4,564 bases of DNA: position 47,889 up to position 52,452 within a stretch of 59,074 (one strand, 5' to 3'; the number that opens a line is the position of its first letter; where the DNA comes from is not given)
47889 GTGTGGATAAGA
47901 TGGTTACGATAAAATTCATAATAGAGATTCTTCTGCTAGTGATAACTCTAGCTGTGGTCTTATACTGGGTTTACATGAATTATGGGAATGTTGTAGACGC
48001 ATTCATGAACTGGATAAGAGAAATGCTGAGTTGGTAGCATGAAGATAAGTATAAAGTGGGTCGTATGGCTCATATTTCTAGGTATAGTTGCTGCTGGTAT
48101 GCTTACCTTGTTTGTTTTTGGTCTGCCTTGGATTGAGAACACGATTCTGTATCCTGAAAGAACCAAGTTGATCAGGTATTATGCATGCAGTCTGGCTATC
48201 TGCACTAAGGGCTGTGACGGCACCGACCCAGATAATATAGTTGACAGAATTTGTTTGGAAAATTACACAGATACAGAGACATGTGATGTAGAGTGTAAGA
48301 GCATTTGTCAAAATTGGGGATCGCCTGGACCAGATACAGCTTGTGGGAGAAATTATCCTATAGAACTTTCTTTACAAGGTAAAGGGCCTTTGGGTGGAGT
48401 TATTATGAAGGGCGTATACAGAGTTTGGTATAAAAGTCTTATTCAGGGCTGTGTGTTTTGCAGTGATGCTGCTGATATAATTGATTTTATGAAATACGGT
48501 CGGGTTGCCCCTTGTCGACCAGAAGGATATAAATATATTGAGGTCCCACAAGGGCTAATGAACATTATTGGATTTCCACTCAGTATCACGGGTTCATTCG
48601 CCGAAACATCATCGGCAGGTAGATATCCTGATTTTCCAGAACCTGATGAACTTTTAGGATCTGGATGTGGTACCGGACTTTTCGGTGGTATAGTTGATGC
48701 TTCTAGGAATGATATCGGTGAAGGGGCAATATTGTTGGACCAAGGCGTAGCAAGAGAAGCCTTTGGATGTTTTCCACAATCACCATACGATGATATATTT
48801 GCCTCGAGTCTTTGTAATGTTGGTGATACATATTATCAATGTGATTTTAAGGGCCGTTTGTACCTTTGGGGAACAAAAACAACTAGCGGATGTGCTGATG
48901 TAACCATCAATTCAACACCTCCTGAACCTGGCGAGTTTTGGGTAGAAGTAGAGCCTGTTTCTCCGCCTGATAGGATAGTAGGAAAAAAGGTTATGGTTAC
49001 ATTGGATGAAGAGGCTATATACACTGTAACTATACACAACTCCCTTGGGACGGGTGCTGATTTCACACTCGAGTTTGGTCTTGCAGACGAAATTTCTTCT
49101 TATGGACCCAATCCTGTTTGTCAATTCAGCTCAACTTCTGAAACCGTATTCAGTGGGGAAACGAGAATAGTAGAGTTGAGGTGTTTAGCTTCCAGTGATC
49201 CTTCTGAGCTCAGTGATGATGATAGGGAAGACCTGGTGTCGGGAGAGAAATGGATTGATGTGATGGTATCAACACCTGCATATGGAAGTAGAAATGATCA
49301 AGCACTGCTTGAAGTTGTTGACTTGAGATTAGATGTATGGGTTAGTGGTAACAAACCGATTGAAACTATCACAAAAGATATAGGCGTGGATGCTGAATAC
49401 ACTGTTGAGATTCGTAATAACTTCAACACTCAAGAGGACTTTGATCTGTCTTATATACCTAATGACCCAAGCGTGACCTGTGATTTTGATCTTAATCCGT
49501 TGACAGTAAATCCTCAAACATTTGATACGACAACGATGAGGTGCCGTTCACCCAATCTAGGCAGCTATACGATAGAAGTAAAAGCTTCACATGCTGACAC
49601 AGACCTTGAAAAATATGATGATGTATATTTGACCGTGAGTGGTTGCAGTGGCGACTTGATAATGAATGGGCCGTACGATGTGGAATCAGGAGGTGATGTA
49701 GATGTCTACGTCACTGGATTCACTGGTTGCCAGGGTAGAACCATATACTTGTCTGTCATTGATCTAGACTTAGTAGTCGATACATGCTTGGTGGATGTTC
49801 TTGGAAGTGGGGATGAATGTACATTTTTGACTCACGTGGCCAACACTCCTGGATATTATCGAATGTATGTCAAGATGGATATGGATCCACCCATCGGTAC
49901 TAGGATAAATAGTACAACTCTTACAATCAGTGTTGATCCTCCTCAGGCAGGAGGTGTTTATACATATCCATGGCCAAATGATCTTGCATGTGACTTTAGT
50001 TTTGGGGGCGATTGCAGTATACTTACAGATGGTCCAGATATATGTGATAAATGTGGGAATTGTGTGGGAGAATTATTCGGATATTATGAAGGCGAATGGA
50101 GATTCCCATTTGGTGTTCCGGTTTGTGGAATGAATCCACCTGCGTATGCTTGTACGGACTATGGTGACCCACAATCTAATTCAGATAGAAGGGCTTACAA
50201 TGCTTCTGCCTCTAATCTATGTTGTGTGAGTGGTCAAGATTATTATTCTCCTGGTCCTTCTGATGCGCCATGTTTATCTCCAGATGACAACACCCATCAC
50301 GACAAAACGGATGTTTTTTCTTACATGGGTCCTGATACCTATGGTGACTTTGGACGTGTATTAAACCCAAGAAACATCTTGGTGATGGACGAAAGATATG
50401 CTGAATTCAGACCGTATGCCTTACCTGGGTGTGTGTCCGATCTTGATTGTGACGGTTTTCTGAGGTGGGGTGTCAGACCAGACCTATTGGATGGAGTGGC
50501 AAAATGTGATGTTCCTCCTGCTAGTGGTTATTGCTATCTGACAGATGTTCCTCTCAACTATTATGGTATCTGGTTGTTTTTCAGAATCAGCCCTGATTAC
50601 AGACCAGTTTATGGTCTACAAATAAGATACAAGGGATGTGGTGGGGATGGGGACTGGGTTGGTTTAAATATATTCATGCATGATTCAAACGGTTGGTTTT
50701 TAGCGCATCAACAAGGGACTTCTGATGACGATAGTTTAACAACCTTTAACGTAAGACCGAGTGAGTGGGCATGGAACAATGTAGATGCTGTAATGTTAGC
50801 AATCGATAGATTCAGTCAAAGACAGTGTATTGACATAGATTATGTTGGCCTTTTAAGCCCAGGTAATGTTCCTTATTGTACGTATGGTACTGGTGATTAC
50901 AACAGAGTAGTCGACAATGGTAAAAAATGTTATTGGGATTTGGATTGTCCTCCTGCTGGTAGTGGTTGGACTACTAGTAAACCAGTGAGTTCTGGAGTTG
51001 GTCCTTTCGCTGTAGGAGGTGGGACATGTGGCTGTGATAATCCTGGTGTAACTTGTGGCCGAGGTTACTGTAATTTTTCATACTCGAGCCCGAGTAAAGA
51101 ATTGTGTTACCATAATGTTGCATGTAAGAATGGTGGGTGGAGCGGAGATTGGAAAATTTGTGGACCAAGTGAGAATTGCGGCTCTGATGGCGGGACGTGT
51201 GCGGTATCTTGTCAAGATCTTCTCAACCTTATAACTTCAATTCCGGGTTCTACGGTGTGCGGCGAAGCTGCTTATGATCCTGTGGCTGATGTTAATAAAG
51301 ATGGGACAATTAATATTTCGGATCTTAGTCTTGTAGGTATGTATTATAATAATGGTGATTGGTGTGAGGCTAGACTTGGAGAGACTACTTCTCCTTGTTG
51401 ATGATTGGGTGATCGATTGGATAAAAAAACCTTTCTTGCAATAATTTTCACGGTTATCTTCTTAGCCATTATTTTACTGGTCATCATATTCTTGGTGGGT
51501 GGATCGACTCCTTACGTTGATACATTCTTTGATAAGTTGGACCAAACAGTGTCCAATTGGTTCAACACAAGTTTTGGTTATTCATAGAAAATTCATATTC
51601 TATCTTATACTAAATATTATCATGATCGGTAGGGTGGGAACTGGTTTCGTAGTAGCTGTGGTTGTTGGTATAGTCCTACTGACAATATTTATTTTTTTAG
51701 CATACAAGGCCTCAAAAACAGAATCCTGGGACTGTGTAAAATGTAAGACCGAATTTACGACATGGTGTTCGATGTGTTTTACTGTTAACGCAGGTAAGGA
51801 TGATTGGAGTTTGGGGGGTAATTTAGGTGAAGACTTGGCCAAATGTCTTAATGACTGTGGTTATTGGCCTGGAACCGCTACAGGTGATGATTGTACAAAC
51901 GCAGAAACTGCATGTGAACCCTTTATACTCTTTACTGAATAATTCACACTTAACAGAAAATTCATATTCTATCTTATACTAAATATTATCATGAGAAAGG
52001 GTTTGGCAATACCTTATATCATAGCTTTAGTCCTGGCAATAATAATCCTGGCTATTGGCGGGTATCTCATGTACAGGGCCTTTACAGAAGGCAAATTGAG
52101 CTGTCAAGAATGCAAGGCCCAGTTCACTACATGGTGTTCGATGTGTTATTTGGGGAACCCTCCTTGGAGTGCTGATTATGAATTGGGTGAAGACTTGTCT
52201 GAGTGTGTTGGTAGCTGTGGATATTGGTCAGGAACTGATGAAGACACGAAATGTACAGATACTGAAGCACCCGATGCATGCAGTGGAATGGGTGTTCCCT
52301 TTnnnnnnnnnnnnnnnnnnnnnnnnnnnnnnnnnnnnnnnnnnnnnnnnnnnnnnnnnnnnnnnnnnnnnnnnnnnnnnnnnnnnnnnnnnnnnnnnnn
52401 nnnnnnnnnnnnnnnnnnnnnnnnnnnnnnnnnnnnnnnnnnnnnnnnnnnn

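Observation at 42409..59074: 18-gene type IV pilus-like super-locus dominated by unusual N-terminally anchored, cysteine-rich cargo proteins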

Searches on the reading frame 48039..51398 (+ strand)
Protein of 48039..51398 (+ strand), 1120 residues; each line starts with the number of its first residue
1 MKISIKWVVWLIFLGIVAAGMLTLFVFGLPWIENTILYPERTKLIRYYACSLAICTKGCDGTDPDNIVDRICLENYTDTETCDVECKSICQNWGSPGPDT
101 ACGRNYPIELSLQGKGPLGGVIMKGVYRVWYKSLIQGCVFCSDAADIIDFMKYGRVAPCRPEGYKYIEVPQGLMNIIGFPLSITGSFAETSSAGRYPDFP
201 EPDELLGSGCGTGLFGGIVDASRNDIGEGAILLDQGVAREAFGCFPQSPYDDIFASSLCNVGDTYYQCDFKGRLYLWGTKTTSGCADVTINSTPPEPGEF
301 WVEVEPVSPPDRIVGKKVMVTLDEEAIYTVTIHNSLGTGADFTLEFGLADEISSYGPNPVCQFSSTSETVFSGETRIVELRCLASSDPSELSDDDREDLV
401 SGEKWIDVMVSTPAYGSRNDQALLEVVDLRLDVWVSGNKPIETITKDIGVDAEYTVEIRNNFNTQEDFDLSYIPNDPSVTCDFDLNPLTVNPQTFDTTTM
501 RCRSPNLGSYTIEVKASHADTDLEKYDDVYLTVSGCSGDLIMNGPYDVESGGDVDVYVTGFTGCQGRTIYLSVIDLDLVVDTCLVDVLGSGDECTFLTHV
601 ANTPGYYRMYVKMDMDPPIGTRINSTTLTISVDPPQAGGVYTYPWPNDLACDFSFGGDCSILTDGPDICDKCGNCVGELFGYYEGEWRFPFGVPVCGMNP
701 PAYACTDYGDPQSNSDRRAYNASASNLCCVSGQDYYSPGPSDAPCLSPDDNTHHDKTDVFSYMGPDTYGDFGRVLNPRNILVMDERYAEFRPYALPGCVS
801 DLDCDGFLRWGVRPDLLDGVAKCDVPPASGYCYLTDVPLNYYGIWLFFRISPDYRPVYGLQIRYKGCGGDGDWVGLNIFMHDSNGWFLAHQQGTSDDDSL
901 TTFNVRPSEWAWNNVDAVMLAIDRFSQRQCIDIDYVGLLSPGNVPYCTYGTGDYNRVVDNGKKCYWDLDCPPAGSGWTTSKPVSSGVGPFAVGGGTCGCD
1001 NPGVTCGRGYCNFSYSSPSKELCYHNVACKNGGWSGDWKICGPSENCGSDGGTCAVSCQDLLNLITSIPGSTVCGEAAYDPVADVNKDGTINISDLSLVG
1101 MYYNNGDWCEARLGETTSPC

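Call 6: search_protein_families(library=pfam, max_evalue=0.1, proteins=[window:48039-51398:+])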
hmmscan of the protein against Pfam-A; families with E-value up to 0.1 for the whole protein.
window:48039-51398:+ (1120 aa): 1 family
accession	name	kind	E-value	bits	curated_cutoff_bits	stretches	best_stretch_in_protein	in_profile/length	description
PF00404.24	Dockerin_1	-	0.0072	16.9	22.9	1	1083-1102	2-21/57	Dockerin type I domain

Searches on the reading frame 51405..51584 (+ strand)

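Call 6: search_protein_families(library=pfam, max_evalue=0.1, proteins=[window:51405-51584:+])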
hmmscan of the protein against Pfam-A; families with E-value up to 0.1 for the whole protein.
window:51405-51584:+ (60 aa): 2 families
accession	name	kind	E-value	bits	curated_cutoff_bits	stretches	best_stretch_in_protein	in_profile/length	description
PF02028.23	BCCT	-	0.019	13.9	27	1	18-57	250-289/485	BCCT, betaine/carnitine/choline family transporter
PF13800.11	Sigma_reg_N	-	0.089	13.5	26.3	1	7-32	9-34/91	Sigma factor regulator N-terminal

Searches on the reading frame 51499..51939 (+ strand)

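Call 6: search_protein_families(library=pfam, max_evalue=0.1, proteins=[window:51499-51939:+])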
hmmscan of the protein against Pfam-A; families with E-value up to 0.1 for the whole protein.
window:51499-51939:+ (147 aa): 2 families
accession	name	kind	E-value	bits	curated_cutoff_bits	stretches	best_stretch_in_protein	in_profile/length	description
PF05038.18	Cytochrom_B558a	-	0.043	13.9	25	1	37-85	91-138/184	Cytochrome Cytochrome b558 alpha-subunit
PF25671.1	T4_Tape_measure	-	0.099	11.7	27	1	47-93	237-280/590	Phage T4-tail tape measure protein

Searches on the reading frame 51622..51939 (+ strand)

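Call 36: search_protein_families(library=ncbifam, max_evalue=1, proteins=[window:51622-51939:+])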
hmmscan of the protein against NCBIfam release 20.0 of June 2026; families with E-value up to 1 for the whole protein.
window:51622-51939:+ (106 aa): 2 families
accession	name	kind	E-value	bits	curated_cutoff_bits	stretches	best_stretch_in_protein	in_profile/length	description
NF004930.0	PRK06287.1-1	subfamily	0.055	13.4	142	0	7-31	81-105/110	cobalt transport protein CbiN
TIGR03745.1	conj_TIGR03745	hypoth_equivalog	0.32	10.8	52.5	1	9-32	80-103/105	TIGR03745 family integrating conjugative element membrane protein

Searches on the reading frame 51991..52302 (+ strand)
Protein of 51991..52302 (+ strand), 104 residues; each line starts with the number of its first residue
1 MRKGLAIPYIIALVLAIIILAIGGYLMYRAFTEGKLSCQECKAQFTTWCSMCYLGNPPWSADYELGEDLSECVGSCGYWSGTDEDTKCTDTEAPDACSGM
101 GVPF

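Call 6: search_protein_families(library=pfam, max_evalue=0.1, proteins=[window:51991-52302:+])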
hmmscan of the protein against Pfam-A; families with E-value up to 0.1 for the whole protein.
window:51991-52302:+ (104 aa): 2 families
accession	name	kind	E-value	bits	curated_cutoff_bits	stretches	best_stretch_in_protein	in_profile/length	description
PF11084.13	DUF2621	-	0.026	15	27.7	1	11-42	10-40/139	Protein of unknown function (DUF2621)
PF12669.12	FeoB_associated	-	0.031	15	27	1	14-42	4-37/44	FeoB-associated Cys-rich membrane protein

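Call 35: find_homologous_proteins(query=window:51991-52302:+, max_evalue=0.001)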
Query window:51991-52302:+ (104 aa): 3 proteins with E <= 0.001 among 4 candidates.
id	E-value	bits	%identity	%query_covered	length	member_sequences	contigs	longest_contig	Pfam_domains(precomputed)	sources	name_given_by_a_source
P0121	5.0e-67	241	100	100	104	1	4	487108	-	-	-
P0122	4.2e-40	154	67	100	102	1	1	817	-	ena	-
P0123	1.0e-24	105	52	98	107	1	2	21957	-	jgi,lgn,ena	-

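Call 36: search_protein_families(library=ncbifam, max_evalue=1, proteins=[window:51991-52302:+])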
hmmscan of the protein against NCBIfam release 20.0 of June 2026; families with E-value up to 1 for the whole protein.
window:51991-52302:+ (104 aa): 1 family
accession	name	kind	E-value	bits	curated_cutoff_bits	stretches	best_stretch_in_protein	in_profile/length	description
NF009318.0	PRK12674.2-3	equivalog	0.083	13.2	97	1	7-32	69-94/102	Na+/H+ antiporter subunit G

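Call 44: predict_structure(alignment_id=A2)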
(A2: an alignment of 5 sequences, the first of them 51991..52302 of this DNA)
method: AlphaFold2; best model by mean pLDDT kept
length: 104 residues; sequences in the alignment: 5
mean_pLDDT: 77.6   pTM: 0.57
mean pLDDT of the five models: 77.6, 77.5, 76.8, 76.1, 74.6
residues with pLDDT >= 90: 1; 70-90: 80; 50-70: 18; < 50: 5
segments of 3 or more residues with pLDDT < 50: none
pLDDT, mean of each block of 10 residues (from residue 1): 59 78 63 63 87 87 86 86 88 85 65
secondary structure, 60 per line:
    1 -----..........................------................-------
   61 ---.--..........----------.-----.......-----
elements in order: H6-31 H38-53 H67-76 H93-99

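Call 46: search_protein_representatives(alignment_id=A2)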
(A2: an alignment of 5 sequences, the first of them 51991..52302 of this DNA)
Query: 5 sequences, 105 profile positions. Proteins with E-value up to 0.001 (for the whole library): 269; up to 1e-10: 88; up to 1e-30: 0. The best 150 are listed.
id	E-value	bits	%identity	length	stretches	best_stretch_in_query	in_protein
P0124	2.2e-28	114.9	-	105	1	3-104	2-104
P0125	3.6e-26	107.8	-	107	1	1-100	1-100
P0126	1.7e-23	99.2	-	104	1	1-104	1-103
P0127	6.3e-22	94.1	-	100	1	3-104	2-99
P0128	9.7e-22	93.5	-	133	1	2-102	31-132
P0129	2.0e-21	92.5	-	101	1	1-103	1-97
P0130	2.0e-20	89.3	-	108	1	2-104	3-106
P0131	2.9e-20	88.8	-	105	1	3-104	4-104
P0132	8.3e-20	87.3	-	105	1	2-104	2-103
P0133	9.2e-20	87.2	-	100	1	1-103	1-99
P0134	3.5e-19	85.3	-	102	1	1-103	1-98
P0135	1.7e-18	83.1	-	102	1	1-103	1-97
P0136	2.5e-18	82.6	-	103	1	1-98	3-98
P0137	2.8e-18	82.4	-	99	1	5-99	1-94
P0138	4.2e-18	81.8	-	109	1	1-99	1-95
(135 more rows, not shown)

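Call 48: fold_search(model_id=the predicted structure, library=pdb)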
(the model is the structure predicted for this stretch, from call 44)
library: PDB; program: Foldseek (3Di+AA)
matches with E <= 10: 4; with E <= 0.001: 0
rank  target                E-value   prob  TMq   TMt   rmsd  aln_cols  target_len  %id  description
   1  1vnc                  8.5e+00  0.02  0.22  0.06   9.7        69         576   14  CHLOROPEROXIDASE FROM THE FUNGUS CURVULARIA INAEQUALIS (released 1996-11-08)
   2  9juu                  9.5e+00  0.02  0.24  0.23  11.0       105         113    8  X-ray crystal structure of Y16515 in CBP (released 2025-03-12)
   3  3bp9_A                9.5e+00  0.02  0.17  0.14  11.1        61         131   16  Structure of B-tropic MLV capsid N-terminal domain (released 2008-02-12)
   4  5ir0_B                9.5e+00  0.01  0.16  0.16  10.7        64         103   16  Crystal structure of protein of unknown function ORF19 from Vibrio cholerae O1 PICI-like element, C57S I109M mutant (released 2016-03-30)

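Call 49: search_protein_families(library=pfam, alignment_id=A3, max_evalue=0.01)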
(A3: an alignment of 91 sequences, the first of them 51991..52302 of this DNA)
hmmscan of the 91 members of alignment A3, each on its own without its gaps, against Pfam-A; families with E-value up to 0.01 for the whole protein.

A. member 1, window:51991-52302:+ (104 aa): 0 families

B. families by the number of members that match (of 91 scanned): 8 families
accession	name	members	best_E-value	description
PF05961.16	Chordopox_A13L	3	0.00022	Chordopoxvirus A13L protein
PF04893.22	Yip1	1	0.001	Yip1 domain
PF12669.12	FeoB_associated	1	0.0012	FeoB-associated Cys-rich membrane protein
PF10690.14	Myticin-prepro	1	0.0039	Myticin pre-proprotein from the mussel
PF22852.1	SoxE_N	1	0.0055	Sulfocyanin, N-terminal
PF05473.18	UL45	1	0.0062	UL45 protein, carbohydrate-binding C-type lectin-like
PF17534.7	DUF5453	1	0.0065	Family of unknown function (DUF5453)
PF18445.7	Zn_ribbon_PRDM4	1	0.0069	PR zinc knuckle motif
